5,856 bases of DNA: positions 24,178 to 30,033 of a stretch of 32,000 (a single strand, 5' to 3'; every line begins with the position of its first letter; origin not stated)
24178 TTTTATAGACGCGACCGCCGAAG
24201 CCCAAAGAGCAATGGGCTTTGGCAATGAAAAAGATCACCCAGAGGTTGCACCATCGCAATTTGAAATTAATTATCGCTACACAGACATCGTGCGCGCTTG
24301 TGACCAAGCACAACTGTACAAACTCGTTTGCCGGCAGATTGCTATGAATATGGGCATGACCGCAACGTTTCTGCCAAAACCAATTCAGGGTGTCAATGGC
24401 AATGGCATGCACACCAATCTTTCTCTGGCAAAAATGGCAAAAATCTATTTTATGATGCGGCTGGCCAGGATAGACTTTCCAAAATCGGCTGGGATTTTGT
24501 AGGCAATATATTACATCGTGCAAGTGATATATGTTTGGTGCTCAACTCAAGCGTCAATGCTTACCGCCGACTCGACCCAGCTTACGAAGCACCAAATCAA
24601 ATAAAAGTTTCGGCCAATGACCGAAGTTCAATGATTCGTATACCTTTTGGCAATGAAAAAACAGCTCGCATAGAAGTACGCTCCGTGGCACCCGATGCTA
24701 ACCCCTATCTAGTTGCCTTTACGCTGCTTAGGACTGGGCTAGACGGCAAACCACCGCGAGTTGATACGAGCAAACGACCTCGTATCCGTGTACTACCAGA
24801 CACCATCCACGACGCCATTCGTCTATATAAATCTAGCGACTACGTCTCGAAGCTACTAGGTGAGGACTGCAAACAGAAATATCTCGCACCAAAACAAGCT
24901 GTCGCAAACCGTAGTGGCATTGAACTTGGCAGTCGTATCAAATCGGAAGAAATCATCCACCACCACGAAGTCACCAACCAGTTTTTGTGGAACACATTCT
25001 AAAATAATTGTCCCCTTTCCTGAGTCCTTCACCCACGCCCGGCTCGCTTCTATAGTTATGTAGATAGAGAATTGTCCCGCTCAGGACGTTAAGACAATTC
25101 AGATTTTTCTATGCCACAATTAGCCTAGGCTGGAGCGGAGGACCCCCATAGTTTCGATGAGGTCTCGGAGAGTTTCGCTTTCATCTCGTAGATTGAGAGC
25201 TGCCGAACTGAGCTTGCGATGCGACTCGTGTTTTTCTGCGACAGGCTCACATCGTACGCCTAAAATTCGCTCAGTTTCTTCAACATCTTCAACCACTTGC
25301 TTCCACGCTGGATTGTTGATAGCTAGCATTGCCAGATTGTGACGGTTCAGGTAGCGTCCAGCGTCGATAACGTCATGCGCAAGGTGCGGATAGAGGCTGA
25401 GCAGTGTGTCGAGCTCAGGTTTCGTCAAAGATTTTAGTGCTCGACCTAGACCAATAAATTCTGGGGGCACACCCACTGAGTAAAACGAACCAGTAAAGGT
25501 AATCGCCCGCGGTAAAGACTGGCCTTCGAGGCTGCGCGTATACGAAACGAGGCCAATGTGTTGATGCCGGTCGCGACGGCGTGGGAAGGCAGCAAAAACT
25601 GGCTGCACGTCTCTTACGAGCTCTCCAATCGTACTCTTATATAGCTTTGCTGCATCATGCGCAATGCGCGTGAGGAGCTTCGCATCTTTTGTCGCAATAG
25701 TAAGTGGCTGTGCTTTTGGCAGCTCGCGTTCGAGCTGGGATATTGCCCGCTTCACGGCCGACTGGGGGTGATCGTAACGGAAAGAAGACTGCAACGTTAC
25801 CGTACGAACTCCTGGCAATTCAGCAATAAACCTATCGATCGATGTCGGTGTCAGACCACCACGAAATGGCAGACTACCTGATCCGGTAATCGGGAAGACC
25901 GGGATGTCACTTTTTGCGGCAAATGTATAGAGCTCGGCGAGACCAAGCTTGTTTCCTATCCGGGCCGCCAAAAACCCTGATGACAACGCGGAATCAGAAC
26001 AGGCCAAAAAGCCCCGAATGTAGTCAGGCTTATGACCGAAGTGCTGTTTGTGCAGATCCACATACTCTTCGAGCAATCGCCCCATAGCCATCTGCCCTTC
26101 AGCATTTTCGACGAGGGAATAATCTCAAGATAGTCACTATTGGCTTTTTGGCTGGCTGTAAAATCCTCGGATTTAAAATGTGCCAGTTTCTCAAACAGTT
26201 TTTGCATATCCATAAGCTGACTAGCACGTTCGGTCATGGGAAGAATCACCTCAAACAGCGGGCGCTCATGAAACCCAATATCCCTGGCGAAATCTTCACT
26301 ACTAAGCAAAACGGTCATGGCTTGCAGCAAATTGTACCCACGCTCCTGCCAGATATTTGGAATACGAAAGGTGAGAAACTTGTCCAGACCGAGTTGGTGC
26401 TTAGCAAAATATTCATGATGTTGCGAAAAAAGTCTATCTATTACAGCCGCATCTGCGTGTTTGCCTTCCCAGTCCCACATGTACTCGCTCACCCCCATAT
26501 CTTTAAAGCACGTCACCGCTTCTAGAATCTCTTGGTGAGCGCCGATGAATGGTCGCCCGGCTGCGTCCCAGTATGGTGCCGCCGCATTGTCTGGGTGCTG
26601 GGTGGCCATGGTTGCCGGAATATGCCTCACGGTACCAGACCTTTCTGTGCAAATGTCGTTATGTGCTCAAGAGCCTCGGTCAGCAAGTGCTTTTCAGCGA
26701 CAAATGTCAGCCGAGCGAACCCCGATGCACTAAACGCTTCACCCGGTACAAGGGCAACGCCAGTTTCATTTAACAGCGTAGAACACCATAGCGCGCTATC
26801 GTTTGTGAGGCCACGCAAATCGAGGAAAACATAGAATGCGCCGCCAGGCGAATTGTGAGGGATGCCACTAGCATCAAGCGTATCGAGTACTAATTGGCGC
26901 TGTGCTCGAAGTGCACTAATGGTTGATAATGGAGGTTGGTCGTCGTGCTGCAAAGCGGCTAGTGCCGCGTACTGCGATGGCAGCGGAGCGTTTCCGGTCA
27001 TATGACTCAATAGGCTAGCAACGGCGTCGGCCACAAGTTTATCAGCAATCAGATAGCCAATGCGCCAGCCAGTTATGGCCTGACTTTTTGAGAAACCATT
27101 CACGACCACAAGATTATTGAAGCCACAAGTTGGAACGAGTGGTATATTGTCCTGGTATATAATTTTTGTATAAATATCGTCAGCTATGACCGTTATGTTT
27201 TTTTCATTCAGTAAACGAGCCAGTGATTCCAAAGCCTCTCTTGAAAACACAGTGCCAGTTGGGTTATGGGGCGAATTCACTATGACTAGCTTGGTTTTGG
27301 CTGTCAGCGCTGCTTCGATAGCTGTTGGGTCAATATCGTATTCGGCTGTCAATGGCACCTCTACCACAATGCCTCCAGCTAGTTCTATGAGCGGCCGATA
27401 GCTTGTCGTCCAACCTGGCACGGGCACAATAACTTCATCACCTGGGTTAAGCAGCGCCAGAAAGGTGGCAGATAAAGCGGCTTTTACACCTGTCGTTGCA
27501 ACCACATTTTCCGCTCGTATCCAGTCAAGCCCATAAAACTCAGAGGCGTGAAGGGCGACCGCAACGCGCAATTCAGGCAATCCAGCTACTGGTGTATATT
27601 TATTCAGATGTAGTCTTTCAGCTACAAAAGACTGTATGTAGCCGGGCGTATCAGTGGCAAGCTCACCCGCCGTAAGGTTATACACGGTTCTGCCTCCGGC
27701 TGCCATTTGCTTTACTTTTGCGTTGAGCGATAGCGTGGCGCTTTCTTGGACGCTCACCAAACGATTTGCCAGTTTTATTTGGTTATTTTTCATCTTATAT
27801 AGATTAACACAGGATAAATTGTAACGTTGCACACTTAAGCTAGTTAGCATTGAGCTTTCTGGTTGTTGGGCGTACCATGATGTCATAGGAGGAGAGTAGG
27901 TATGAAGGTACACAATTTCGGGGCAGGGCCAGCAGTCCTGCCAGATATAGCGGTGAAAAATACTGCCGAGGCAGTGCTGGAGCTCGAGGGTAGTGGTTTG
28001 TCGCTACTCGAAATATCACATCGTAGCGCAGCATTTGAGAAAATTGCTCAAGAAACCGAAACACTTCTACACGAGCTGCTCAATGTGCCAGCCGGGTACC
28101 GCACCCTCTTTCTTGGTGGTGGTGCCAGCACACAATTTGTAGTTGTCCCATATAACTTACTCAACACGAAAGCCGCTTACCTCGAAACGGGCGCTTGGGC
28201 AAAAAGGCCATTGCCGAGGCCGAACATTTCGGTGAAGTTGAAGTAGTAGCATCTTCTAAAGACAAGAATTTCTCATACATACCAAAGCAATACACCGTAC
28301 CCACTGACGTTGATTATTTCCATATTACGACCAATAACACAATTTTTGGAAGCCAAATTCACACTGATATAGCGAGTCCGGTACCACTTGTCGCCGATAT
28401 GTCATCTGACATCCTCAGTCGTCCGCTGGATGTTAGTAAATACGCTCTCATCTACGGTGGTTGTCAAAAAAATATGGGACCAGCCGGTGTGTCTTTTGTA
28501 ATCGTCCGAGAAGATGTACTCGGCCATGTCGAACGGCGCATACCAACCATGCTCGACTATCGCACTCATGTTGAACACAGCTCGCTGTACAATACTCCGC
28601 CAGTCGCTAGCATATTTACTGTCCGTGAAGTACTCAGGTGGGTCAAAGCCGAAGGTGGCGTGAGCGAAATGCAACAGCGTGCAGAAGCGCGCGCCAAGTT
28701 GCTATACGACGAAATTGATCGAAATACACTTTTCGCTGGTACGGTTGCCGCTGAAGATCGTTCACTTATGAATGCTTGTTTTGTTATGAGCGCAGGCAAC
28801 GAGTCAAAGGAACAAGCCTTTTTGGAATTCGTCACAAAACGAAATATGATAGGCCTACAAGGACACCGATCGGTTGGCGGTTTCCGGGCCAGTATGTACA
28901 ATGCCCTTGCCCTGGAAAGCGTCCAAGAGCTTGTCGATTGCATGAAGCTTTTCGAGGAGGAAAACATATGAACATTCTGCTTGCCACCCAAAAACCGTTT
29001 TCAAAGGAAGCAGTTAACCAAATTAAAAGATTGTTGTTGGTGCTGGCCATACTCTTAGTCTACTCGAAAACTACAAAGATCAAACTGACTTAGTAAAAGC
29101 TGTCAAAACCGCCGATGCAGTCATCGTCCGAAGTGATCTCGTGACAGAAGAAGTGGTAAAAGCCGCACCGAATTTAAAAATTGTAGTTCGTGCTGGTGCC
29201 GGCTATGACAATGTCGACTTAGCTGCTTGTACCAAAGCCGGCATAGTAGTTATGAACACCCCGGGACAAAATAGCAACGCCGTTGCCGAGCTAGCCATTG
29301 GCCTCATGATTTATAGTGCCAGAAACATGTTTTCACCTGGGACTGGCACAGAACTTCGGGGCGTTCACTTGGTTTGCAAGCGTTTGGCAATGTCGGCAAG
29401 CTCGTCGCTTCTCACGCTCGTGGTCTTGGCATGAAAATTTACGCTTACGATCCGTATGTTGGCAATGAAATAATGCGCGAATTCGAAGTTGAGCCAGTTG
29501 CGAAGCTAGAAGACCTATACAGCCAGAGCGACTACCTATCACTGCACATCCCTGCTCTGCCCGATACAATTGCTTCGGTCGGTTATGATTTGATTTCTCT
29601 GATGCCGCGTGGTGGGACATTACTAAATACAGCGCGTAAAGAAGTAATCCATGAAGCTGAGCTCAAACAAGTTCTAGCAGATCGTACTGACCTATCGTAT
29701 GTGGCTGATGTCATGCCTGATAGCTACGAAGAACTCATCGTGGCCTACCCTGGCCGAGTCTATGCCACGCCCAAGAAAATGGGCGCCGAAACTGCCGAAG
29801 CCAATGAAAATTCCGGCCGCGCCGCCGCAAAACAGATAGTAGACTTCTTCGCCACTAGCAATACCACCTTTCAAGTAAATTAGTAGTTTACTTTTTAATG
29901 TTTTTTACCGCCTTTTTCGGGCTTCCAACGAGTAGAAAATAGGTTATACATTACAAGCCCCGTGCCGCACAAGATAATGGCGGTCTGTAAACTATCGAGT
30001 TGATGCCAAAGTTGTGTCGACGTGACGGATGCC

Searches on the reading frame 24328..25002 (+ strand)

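Call 14: search_protein_families(library=pfam, proteins=[window:24328-25002:+], max_evalue=0.01)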
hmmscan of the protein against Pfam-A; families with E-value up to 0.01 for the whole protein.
window:24328-25002:+ (224 aa): 1 family
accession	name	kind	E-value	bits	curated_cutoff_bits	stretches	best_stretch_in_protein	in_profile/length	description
PF00120.29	Gln-synt_C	-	1.3e-39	136.7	24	1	26-191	150-327/344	Glutamine synthetase, catalytic domain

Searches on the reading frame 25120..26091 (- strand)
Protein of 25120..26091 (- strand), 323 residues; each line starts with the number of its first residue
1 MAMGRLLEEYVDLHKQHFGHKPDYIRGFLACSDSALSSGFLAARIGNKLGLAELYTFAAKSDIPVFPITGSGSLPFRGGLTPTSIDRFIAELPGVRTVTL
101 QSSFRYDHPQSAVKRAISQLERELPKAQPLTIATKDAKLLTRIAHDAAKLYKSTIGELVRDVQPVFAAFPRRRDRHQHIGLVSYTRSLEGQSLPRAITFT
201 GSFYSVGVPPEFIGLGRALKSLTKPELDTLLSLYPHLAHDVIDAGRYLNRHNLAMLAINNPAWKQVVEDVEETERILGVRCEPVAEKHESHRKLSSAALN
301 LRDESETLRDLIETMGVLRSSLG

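Call 14: search_protein_families(library=pfam, proteins=[window:25120-26091:-], max_evalue=0.01)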
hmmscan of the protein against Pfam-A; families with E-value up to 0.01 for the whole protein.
window:25120-26091:- (323 aa): 1 family
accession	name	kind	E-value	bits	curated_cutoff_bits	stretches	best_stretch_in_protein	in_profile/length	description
PF14010.12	PEPcase_2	-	5.3e-76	256.6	25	1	5-323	191-493/493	Phosphoenolpyruvate carboxylase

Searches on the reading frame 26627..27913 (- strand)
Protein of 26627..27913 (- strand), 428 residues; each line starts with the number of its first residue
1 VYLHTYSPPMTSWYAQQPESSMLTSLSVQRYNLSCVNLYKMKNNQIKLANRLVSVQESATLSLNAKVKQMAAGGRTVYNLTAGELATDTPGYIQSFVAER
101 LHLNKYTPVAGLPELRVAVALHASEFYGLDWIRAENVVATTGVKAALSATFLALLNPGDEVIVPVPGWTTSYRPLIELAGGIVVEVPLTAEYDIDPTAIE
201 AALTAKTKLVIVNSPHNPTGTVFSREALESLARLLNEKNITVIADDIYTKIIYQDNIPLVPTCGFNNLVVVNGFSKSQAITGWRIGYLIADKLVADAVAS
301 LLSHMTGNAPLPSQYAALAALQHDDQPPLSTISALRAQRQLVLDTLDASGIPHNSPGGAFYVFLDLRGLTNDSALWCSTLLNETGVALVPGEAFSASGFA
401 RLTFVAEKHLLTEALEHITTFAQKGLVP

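Call 14: search_protein_families(library=pfam, proteins=[window:26627-27913:-], max_evalue=0.01)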
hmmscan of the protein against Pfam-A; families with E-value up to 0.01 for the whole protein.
window:26627-27913:- (428 aa): 6 families
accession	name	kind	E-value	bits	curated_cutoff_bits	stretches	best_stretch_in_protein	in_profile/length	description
PF00155.27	Aminotran_1_2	-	1.7e-63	215.5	19.7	1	77-418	3-361/361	Aminotransferase class I and II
PF01053.26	Cys_Met_Meta_PP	-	5.9e-08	32.1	27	1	134-250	67-178/381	Cys/Met metabolism PLP-dependent enzyme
PF01041.23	DegT_DnrJ_EryC1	-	3.2e-07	30.3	19.8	1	132-245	37-145/360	DegT/DnrJ/EryC1/StrS aminotransferase family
PF00266.25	Aminotran_5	-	5.4e-07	29.3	21.5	1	136-245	63-175/371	Aminotransferase class-V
PF01212.27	Beta_elim_lyase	-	0.00038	20.3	27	1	147-245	60-168/288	Beta-eliminating lyase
PF01266.30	DAO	-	0.0088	16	27.9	0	91-291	154-352/353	FAD dependent oxidoreductase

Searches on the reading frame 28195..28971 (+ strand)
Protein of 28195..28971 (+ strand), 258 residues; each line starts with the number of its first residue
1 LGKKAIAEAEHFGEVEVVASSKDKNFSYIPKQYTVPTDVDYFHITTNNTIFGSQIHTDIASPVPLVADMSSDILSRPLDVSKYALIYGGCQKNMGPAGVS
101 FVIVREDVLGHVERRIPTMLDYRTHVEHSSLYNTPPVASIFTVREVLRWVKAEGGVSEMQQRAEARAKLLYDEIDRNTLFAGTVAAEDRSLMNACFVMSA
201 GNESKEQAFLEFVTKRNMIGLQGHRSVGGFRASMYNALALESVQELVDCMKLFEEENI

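Call 28: search_protein_families(library=pfam, proteins=[window:28195-28971:+], max_evalue=0.001)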
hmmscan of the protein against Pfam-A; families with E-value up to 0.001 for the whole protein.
window:28195-28971:+ (258 aa): 1 family
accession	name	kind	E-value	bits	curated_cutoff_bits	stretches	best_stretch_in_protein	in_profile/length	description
PF00266.25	Aminotran_5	-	7e-21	75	21.5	1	7-246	106-371/371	Aminotransferase class-V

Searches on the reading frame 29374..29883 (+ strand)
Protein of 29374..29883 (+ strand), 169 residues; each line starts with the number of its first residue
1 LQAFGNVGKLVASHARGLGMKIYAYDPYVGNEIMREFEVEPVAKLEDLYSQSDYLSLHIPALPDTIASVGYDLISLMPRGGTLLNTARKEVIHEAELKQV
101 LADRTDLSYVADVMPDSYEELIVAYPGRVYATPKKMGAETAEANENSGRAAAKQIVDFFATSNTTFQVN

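Call 28: search_protein_families(library=pfam, proteins=[window:29374-29883:+], max_evalue=0.001)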
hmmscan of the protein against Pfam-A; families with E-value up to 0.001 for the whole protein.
window:29374-29883:+ (169 aa): 1 family
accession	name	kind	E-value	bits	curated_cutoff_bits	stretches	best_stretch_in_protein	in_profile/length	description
PF02826.25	2-Hacid_dh_C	-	3.9e-23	82.2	25.1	1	4-115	44-155/178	D-isomer specific 2-hydroxyacid dehydrogenase, NAD binding domain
